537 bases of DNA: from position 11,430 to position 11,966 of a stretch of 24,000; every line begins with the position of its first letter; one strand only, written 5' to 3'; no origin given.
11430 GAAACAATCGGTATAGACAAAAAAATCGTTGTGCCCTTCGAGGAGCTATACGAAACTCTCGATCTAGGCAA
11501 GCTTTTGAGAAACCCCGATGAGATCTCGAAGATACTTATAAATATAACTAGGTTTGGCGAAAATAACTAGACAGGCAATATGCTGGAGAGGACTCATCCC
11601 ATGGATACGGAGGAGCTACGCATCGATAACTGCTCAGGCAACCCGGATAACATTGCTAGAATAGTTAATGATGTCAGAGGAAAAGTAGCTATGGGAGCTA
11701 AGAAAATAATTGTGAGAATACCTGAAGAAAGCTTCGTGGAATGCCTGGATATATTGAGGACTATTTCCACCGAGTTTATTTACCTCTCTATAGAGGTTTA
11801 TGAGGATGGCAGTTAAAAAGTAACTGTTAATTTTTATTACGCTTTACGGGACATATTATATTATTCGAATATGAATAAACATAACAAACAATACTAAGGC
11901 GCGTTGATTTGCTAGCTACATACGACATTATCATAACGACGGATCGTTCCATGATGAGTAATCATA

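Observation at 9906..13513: Two different B12-domain radical SAM enzymes bracketing a small Cys protein: a candidate uncharacterised modification system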

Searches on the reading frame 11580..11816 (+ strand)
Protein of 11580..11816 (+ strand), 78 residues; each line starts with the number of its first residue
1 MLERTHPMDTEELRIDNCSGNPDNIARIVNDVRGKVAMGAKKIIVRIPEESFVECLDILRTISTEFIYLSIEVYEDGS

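Call 4: search_protein_families(library=pfam, proteins=[window:11580-11816:+], max_evalue=0.1)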
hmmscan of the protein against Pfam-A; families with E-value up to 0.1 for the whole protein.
window:11580-11816:+ (78 aa): 0 families

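Call 5: search_protein_families(library=ncbifam, proteins=[window:11580-11816:+], max_evalue=0.1)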
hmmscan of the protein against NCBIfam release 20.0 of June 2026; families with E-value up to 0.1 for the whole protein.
window:11580-11816:+ (78 aa): 0 families

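Call 50: search_protein_representatives(protein=window:11580-11813:+)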
Query: 78 residues. Proteins with E-value up to 0.001 (for the whole library): 5; up to 1e-10: 2; up to 1e-30: 0. The best 5 are listed.
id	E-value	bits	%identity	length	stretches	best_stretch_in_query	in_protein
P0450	6.5e-14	67.6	51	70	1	8-76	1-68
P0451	5.8e-11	58.2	44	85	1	11-76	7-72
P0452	3.8e-09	52.5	38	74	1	11-76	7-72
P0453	1.7e-07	47.2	42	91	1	12-76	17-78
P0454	9.2e-04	35.4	27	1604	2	4-61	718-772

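Call 54: find_encoding_contigs(protein=P0451, flank=5000, max_places=3)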
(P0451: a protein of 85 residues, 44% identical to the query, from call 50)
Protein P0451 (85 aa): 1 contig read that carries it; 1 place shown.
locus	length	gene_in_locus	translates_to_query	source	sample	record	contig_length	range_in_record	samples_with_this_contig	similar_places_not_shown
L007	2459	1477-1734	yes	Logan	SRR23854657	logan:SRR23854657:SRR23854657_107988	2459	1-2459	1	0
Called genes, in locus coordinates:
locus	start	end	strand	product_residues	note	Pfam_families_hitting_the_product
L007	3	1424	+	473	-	?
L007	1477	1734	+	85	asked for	-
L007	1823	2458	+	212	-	?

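Call 55: find_encoding_contigs(protein=P0453, flank=6000, max_places=3)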
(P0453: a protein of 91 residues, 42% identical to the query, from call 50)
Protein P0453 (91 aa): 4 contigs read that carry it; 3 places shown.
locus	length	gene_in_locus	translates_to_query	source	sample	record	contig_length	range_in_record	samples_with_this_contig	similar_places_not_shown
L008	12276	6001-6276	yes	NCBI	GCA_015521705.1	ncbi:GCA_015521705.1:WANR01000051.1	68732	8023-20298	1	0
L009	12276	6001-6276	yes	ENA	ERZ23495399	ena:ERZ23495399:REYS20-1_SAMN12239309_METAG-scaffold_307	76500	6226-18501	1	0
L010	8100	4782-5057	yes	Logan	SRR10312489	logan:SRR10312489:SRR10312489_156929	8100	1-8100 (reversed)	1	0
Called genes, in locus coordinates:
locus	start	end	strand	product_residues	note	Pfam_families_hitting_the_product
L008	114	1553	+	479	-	PF02133:Transp_cyt_pur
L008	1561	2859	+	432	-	PF01979:Amidohydro_1, PF07969:Amidohydro_3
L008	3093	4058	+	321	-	PF00491:Arginase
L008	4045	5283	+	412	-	PF01979:Amidohydro_1, PF07969:Amidohydro_3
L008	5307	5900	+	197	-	PF02245:Pur_DNA_glyco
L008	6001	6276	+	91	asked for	-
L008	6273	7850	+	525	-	PF04055:Radical_SAM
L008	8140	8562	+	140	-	PF00578:AhpC-TSA (weak), PF00085:Thioredoxin, PF13098:Thioredoxin_2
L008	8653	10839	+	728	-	PF02359:CDC48_N, PF02933:CDC48_2, PF00004:AAA, PF05496:RuvB_N, PF07724:AAA_2, PF13191:AAA_16, PF17862:AAA_lid_3, PF00004:AAA, +22 more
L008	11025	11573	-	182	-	PF01814:Hemerythrin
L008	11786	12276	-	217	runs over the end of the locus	PF12705:PDDEXK_1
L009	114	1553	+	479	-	PF02133:Transp_cyt_pur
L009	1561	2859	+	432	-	PF01979:Amidohydro_1, PF07969:Amidohydro_3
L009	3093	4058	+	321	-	PF00491:Arginase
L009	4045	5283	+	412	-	PF01979:Amidohydro_1, PF07969:Amidohydro_3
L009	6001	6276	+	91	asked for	-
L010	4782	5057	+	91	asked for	-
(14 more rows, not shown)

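Call 65: search_protein_families(library=pfam, proteins=[window:11580-11813:+], max_evalue=1)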
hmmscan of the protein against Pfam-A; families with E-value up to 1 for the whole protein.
window:11580-11813:+ (78 aa): 1 family
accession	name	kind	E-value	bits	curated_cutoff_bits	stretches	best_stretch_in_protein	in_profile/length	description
PF19063.5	DUF5759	-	0.16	12.3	25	1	27-49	27-49/71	Family of unknown function (DUF5759)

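Call 78: predict_structure(alignment_id=A3)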
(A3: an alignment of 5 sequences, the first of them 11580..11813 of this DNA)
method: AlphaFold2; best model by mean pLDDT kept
length: 78 residues; sequences in the alignment: 5
mean_pLDDT: 87.5   pTM: 0.73
mean pLDDT of the five models: 87.5, 86.1, 82.6, 82.2, 81.9
residues with pLDDT >= 90: 56; 70-90: 14; 50-70: 6; < 50: 2
segments of 3 or more residues with pLDDT < 50: none
pLDDT, mean of each block of 10 residues (from residue 1): 62 91 92 93 93 92 91 84
secondary structure, 60 per line:
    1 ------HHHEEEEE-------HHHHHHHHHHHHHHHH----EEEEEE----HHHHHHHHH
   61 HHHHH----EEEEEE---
elements in order: E10-14 H22-37 E42-47 H52-65 E70-75

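Call 85: fold_search(model_id=the predicted structure, library=pdb)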
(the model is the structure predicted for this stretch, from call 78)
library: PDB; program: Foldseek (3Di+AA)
matches with E <= 10: 1428; with E <= 0.001: 0
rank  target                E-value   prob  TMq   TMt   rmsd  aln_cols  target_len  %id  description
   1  7x8j_A                2.8e-02  0.99  0.60  0.15   4.8        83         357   10  Arabidopsis GDP-D-mannose pyrophosphorylase (VTC1) structure (unliganded) (released 2022-05-18)
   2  9j61_C                3.7e-02  0.84  0.44  0.19   6.2        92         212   13  Crystal structure of a cyclodipeptide synthase from Streptomyces sapporonensis (released 2024-12-04)
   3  9s3k_A                4.0e-02  0.96  0.53  0.17   3.5        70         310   17  Crystal structure of ancestral (Methanocaldococcaceae/A34) Malate dehydrogenase (released 2025-11-26)
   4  9j61_H                4.5e-02  0.91  0.50  0.21   5.8        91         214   11  Crystal structure of a cyclodipeptide synthase from Streptomyces sapporonensis (released 2024-12-04)
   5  8q3k_E                5.2e-02  0.85  0.43  0.20   5.6        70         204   13  The open state of the ASFV apo-RNA polymerase (released 2024-02-14)
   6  9sd3_A                5.9e-02  0.91  0.48  0.16   3.8        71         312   15  Crystal structure of Methanocaldococcus infernus Malate dehydrogenase (released 2025-11-26)
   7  3mwd_A                6.4e-02  0.84  0.50  0.13   6.7        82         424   17  Truncated Human ATP-Citrate Lyase with Citrate Bound (released 2010-06-16)
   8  5fuh_C                6.8e-02  0.84  0.52  0.17   6.2        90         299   13  Pseudomonas aeruginosa RmlA in complex with allosteric inhibitor (released 2017-02-22)
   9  2vsi_B                7.3e-02  0.94  0.56  0.23   4.6        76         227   10  Synthesis of CDP-activated ribitol for teichoic acid precursors in Streptococcus pneumoniae (released 2008-12-30)
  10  9sa7_C                7.8e-02  0.85  0.48  0.16   3.8        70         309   16  Crystal structure of Methanocaldococcus jannaschii Malate dehydrogenase C7 mutant (released 2025-11-26)
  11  7pb1_B                8.4e-02  0.95  0.55  0.27   3.8        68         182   18  Structure of the human heterotetrameric cis-prenyltransferase complex in complex with magnesium, GGPP and IsPP (released 2022-06-01)
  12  5c3m_A                8.4e-02  0.80  0.47  0.13   3.9        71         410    8  Crystal structure of Gan4C, a GH4 6-phospho-glucosidase from Geobacillus stearothermophilus (released 2016-06-29)
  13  7x8k_C                8.9e-02  0.98  0.64  0.17   3.3        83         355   11  Arabidopsis GDP-D-mannose pyrophosphorylase (VTC1) structure (product-bound) (released 2022-05-18)
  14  7x8j_B                8.9e-02  0.97  0.62  0.16   4.2        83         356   11  Arabidopsis GDP-D-mannose pyrophosphorylase (VTC1) structure (unliganded) (released 2022-05-18)
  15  7x8k_B                1.0e-01  0.97  0.62  0.16   3.8        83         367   11  Arabidopsis GDP-D-mannose pyrophosphorylase (VTC1) structure (product-bound) (released 2022-05-18)
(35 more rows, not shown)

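Call 98: search_protein_families(library=pfam, alignment_id=A4, max_evalue=0.1)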
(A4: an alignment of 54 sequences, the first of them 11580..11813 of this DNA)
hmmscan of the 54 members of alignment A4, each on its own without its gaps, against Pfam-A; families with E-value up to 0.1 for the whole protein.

A. member 1, window:11580-11813:+ (78 aa): 0 families

B. families by the number of members that match (of 54 scanned): 13 families
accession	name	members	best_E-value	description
PF19025.5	DUF5751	4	0.0016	Family of unknown function (DUF5751)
PF21758.2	PAC_bac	1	0.0026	Bacterial proteasome assembling chaperone-like protein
PF22080.2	Dark_CARD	1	0.0059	Dark, CARD domain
PF04129.18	Vps52_CC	1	0.014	Vps52/Sac2 family, coiled-coil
PF02310.24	B12-binding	1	0.017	B12 binding domain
PF16589.12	BRCT_2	1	0.018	BRCT domain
PF11123.14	DNA_Packaging_2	1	0.027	DNA packaging protein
PF25672.1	BBH37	1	0.04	BBH37 helical domain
PF08863.15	YolD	1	0.045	YolD-like protein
PF04965.19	GPW_gp25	1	0.047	Baseplate wedge protein gp25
PF00619.27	CARD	1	0.063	Caspase recruitment domain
PF05706.17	CDKN3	1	0.066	Cyclin-dependent kinase inhibitor 3 (CDKN3)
PF04055.27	Radical_SAM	1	0.071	Radical SAM superfamily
